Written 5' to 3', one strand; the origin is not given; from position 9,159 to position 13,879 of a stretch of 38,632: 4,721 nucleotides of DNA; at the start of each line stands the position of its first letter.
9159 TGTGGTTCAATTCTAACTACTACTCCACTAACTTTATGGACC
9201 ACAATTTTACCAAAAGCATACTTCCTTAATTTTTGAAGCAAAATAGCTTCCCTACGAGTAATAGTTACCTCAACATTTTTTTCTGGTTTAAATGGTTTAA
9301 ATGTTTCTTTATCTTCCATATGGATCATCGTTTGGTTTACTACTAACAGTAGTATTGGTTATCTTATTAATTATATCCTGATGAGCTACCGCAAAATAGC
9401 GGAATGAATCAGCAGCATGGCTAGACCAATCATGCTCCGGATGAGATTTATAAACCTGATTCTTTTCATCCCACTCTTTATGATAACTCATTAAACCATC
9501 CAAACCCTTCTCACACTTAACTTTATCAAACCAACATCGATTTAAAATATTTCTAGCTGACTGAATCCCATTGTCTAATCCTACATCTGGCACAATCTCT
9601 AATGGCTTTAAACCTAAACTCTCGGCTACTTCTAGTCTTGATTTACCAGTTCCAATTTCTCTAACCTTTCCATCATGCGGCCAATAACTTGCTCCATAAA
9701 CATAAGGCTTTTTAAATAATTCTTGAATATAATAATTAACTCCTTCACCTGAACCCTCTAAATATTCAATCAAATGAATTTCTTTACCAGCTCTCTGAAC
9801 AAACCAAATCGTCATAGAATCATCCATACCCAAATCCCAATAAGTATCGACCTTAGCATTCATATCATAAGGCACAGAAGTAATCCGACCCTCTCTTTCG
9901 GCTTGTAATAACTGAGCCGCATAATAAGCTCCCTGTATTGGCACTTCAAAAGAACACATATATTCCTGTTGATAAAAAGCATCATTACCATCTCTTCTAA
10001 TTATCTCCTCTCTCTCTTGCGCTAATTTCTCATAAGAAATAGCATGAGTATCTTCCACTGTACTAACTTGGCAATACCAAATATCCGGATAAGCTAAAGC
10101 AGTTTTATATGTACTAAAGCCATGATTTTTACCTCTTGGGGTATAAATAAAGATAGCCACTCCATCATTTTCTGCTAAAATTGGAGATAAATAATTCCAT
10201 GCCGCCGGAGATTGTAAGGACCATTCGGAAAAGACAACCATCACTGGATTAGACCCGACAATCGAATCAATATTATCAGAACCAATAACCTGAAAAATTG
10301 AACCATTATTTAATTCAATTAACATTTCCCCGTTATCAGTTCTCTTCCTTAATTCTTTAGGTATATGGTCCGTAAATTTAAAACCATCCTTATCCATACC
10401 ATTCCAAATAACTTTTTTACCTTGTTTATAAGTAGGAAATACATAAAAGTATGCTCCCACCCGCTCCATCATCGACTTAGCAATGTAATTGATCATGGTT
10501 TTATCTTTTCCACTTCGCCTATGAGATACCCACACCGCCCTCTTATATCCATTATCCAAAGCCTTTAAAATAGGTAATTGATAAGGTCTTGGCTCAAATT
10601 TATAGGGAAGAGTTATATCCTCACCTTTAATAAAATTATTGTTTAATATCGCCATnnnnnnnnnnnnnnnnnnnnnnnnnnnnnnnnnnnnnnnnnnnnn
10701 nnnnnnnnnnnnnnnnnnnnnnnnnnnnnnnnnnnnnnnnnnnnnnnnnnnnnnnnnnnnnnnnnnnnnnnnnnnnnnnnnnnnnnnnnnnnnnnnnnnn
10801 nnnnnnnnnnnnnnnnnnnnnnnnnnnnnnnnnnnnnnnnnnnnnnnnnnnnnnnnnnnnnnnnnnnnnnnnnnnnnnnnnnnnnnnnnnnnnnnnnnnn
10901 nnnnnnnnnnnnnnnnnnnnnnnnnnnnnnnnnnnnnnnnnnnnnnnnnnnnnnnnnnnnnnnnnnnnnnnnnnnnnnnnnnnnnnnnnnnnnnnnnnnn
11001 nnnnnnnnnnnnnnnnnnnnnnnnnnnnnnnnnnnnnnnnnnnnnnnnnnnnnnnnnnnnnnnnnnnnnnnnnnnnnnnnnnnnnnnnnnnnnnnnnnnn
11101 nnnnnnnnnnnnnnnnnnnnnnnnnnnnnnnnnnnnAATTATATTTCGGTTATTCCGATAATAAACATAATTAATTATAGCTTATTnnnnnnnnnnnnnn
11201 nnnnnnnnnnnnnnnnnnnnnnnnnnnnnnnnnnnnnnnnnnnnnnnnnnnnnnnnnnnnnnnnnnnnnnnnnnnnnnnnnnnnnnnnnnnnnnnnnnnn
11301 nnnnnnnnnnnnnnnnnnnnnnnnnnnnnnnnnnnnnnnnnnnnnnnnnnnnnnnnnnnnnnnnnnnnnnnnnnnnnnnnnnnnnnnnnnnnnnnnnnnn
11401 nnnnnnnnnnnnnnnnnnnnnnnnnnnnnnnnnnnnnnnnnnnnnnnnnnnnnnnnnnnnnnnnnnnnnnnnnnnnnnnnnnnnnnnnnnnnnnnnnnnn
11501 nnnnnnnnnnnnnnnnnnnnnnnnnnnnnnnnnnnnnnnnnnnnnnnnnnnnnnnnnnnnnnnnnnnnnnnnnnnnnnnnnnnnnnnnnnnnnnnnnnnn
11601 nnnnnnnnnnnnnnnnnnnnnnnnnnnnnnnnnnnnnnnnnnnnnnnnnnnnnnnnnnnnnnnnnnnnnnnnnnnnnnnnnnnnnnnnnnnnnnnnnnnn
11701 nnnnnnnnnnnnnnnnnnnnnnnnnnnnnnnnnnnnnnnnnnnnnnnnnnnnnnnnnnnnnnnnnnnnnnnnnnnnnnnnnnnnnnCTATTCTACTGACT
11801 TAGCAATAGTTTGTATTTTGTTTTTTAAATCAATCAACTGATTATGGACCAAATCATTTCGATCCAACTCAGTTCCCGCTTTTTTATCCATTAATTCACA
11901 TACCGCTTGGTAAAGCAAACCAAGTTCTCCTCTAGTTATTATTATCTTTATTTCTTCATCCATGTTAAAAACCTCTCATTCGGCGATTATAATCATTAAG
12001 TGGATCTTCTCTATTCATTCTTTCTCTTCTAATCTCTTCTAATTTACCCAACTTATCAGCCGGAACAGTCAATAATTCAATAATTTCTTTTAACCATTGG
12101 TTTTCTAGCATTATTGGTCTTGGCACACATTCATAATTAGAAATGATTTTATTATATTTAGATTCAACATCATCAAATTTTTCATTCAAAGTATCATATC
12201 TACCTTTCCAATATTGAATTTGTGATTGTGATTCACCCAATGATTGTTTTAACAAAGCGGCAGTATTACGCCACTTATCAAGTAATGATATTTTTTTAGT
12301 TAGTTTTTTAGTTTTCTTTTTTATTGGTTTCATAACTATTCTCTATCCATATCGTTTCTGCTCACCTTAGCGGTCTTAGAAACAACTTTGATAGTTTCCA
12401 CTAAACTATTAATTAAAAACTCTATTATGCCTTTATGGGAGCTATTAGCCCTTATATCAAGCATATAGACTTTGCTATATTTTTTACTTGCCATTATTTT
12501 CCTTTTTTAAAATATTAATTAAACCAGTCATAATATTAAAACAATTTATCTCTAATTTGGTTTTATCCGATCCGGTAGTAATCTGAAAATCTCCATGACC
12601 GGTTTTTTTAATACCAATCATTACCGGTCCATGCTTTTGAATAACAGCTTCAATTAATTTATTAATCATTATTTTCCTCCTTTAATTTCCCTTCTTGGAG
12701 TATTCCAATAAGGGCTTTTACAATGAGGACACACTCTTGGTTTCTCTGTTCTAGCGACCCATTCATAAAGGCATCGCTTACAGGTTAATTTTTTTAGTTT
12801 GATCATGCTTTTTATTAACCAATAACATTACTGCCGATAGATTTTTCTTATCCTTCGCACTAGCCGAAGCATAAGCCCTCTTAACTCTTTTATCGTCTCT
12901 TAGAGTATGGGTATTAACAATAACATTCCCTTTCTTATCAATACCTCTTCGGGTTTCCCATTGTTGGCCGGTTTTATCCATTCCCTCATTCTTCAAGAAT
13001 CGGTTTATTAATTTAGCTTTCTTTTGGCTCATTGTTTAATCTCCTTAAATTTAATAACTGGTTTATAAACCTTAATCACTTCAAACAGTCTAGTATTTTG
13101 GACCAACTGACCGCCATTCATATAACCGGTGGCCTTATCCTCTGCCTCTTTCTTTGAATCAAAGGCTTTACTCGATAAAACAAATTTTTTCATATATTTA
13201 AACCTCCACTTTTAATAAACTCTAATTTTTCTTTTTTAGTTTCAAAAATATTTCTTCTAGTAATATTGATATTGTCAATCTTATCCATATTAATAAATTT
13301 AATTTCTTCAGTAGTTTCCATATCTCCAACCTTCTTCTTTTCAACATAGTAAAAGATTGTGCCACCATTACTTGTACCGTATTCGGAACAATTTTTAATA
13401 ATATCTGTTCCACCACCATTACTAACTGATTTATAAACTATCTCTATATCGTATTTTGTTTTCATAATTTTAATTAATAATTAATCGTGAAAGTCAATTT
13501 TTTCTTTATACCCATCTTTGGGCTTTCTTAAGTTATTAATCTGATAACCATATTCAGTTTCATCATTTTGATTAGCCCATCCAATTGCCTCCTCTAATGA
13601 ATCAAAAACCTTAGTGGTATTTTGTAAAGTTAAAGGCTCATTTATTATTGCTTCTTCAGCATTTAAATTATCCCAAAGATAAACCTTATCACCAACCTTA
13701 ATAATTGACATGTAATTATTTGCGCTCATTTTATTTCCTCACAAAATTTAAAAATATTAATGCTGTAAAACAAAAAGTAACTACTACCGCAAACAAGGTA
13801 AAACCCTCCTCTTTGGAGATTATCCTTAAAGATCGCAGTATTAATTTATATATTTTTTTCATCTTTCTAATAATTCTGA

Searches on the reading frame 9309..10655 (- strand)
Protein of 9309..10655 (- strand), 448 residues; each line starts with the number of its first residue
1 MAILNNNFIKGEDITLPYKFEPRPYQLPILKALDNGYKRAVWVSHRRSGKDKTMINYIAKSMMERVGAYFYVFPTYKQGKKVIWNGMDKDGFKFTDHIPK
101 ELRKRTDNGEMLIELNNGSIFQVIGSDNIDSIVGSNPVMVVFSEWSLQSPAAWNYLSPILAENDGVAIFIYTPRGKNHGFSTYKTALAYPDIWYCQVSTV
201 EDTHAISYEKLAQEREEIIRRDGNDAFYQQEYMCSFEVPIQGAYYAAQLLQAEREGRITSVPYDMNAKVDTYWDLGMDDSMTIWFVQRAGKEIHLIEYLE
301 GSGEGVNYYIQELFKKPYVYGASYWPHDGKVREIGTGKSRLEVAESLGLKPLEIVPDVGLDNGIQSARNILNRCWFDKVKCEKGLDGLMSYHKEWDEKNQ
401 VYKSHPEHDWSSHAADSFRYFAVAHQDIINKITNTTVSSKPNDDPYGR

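Call 10: search_protein_families(library=phrogs, proteins=[window:9309-10655:-])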
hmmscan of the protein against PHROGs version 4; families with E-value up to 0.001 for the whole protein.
window:9309-10655:- (448 aa): 2 families
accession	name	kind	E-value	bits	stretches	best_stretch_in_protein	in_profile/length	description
phrog_2472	-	unknown function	1.9e-47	163.2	1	234-427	109-310/324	-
phrog_2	-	head and packaging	1.4e-26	94.5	1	12-426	257-593/807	terminase large subunit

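Call 11: find_related_loci(query=window:9309-10655:-, collection=viral_contigs, flank=10000)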
Query window:9309-10655:- (448 aa) in viral_contigs; peptide patterns used: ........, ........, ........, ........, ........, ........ (x = any residue, [..] = any of these).
30 stretches matched a pattern; 28 encode a relative of the query (tblastn E <= 1e-3); 27 distinct loci.
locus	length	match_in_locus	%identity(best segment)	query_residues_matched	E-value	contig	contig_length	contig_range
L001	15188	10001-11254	64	7-424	0e+0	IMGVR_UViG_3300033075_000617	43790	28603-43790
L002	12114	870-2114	63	14-428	0e+0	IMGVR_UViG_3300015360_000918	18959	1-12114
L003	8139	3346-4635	61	14-446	0e+0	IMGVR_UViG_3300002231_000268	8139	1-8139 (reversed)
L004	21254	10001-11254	61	13-431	2e-180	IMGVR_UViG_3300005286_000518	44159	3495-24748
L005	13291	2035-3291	60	10-430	1e-177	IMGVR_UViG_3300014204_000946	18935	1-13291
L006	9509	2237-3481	52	4-424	2e-147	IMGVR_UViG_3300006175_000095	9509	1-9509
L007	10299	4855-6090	50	14-424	2e-135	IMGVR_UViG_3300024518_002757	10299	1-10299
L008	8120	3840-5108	47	12-426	1e-131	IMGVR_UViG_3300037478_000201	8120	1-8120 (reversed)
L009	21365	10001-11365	66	14-448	0e+0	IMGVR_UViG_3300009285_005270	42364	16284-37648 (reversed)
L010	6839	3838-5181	43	7-436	1e-121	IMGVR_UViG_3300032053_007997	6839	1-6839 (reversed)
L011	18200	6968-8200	45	20-436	6e-121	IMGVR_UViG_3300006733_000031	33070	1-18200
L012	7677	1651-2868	44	13-424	8e-118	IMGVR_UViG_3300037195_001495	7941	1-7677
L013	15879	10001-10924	57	130-433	7e-117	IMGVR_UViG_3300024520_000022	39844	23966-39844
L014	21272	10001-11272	46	14-426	3e-116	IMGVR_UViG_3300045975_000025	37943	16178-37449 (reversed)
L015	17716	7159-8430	46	14-426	3e-116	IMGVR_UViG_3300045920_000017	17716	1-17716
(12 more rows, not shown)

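Call 12: find_related_loci(query=window:9309-10655:-, collection=genome_contigs, flank=10000)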
Query window:9309-10655:- (448 aa) in genome_contigs; peptide patterns used: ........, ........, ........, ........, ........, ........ (x = any residue, [..] = any of these).
19 stretches matched a pattern; 3 encode a relative of the query (tblastn E <= 1e-3); 3 distinct loci.
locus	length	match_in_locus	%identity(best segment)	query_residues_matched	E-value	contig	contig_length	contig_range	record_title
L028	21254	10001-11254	61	13-431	0e+0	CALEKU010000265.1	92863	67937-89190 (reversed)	MAG TPA_asm: uncultured Armatimonadetes bacterium isolate SRR4028131_bin.12_CONCOCT_v1.1_MAG genome assembly, contig: ER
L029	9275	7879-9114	45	13-427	2e-116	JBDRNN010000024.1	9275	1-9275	MAG: Candidatus Bathyarchaeota archaeon isolate MEGAHIT-group-1.890 k141_12431088, whole genome shotgun sequence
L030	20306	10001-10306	48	321-422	1e-28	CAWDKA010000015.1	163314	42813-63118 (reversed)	MAG: uncultured Alphaproteobacteria bacterium isolate MFD04850.bin.2.70 genome assembly, contig: contig_47769, whole gen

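Call 16: find_encoding_contigs(protein=window:9309-10655:-, flank=10000, max_places=6)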
Protein window:9309-10655:- (448 aa): 5 contigs read that carry it; 1 place shown.
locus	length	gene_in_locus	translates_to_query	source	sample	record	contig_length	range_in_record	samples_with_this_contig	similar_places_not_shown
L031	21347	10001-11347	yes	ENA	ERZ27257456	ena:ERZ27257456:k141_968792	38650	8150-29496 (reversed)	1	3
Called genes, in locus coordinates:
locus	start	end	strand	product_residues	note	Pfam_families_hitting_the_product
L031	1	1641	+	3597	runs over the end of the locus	?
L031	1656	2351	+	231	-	PF01520:Amidase_3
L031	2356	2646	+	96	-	-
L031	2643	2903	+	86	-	-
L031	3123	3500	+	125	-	-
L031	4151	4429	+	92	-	PF26092:T4_Y16D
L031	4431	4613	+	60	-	-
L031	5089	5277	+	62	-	-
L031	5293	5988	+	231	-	-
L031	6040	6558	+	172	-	-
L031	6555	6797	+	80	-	-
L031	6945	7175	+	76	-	-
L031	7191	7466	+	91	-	-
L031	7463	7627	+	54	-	-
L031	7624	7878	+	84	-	-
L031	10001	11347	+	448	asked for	-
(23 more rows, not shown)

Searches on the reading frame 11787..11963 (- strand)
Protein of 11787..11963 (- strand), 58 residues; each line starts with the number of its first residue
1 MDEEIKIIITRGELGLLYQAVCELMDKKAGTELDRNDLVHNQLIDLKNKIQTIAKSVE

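Call 35: search_protein_families(library=phrogs, proteins=[window:11787-11963:-], max_evalue=0.01)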
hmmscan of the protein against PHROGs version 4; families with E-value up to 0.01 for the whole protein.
window:11787-11963:- (58 aa): 0 families

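Call 60: search_protein_families(library=pfam, proteins=[window:11787-11963:-], max_evalue=0.1)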
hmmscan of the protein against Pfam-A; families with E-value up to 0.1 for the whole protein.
window:11787-11963:- (58 aa): 1 family
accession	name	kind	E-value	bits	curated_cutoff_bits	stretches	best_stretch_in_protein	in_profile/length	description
PF21356.2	Vps27_GAT-like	-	0.081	13.6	27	1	7-53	22-67/71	Vacuolar protein sorting-associated protein 27, GAT-like domain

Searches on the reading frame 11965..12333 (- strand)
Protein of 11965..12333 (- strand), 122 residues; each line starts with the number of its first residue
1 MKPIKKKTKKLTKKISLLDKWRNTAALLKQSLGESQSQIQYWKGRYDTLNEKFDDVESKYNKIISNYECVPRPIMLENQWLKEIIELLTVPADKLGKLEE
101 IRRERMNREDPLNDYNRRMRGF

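Call 35: search_protein_families(library=phrogs, proteins=[window:11965-12333:-], max_evalue=0.01)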
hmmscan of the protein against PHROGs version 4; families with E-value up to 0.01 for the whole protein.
window:11965-12333:- (122 aa): 0 families

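Call 60: search_protein_families(library=pfam, proteins=[window:11965-12333:-], max_evalue=0.1)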
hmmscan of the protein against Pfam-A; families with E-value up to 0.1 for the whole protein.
window:11965-12333:- (122 aa): 3 families
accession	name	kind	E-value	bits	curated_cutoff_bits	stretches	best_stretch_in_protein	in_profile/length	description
PF09325.15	Vps5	-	0.029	14.4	27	1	4-68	137-201/236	Vps5 C terminal like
PF12934.12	FTO_CTD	-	0.051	13.9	27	1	37-90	66-119/170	FTO C-terminal domain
PF09519.16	RE_HindVP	-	0.056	12.9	25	1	15-80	130-194/332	HindVP restriction endonuclease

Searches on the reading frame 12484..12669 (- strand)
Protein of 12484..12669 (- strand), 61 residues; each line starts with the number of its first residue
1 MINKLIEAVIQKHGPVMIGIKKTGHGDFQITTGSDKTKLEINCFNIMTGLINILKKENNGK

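Call 35: search_protein_families(library=phrogs, proteins=[window:12484-12669:-], max_evalue=0.01)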
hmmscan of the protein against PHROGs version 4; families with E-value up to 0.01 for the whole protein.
window:12484-12669:- (61 aa): 1 family
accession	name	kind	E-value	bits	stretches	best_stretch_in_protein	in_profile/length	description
phrog_2113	-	unknown function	0.0083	17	1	2-38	44-80/113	-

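Call 60: search_protein_families(library=pfam, proteins=[window:12484-12669:-], max_evalue=0.1)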
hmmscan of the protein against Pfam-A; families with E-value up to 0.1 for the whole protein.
window:12484-12669:- (61 aa): 1 family
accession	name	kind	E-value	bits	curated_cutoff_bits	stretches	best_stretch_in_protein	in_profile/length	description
PF12385.14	Peptidase_C70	-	0.051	13.9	19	1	6-40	83-117/141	Papain-like cysteine protease AvrRpt2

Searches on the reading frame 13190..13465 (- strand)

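Call 35: search_protein_families(library=phrogs, proteins=[window:13190-13465:-], max_evalue=0.01)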
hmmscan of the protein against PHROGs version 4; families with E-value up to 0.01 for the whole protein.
window:13190-13465:- (91 aa): 0 families

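Call 59: search_protein_families(library=pfam, proteins=[window:13190-13465:-], max_evalue=0.1)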
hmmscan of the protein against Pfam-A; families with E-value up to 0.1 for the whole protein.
window:13190-13465:- (91 aa): 1 family
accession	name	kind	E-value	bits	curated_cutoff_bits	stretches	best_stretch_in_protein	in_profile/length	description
PF17601.7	DUF5497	-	0.091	13.5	27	1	37-71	27-61/89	Family of unknown function (DUF5497)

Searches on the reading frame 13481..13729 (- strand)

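Call 34: search_protein_families(library=phrogs, proteins=[window:13481-13729:-], max_evalue=0.01)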
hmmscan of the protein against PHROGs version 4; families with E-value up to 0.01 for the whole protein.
window:13481-13729:- (82 aa): 2 families
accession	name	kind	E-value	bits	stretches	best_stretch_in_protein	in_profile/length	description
phrog_11578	-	unknown function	0.0066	17.5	0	10-27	3-22/71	-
phrog_24511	-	unknown function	0.0093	17.3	0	39-72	21-54/55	-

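Call 59: search_protein_families(library=pfam, proteins=[window:13481-13729:-], max_evalue=0.1)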
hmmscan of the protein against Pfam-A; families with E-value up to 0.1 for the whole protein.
window:13481-13729:- (82 aa): 0 families
